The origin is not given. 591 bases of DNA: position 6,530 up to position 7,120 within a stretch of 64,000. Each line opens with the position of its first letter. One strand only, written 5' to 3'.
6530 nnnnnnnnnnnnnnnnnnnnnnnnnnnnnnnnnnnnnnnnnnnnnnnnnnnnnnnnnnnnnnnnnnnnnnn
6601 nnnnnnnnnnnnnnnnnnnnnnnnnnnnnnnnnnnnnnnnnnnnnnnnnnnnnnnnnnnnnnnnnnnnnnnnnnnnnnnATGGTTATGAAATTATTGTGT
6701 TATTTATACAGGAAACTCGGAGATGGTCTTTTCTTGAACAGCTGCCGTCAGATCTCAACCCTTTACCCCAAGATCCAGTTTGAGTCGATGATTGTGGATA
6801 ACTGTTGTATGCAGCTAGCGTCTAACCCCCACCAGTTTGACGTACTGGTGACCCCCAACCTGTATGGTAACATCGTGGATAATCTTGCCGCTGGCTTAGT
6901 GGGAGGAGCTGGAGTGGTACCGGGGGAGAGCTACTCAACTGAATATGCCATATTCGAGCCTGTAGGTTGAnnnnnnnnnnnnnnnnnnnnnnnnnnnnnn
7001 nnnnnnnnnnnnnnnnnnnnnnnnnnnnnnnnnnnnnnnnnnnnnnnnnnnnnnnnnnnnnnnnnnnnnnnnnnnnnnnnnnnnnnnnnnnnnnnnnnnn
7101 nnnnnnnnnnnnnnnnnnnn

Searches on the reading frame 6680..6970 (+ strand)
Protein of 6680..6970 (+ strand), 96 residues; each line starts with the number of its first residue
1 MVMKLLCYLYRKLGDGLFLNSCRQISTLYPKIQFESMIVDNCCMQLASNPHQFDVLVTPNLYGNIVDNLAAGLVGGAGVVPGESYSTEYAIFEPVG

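Call 30: find_encoding_contigs(protein=window:6680-6970:+, flank=2000, max_places=4)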
Protein window:6680-6970:+ (96 aa): no gene with exactly this product is on record in the collection.
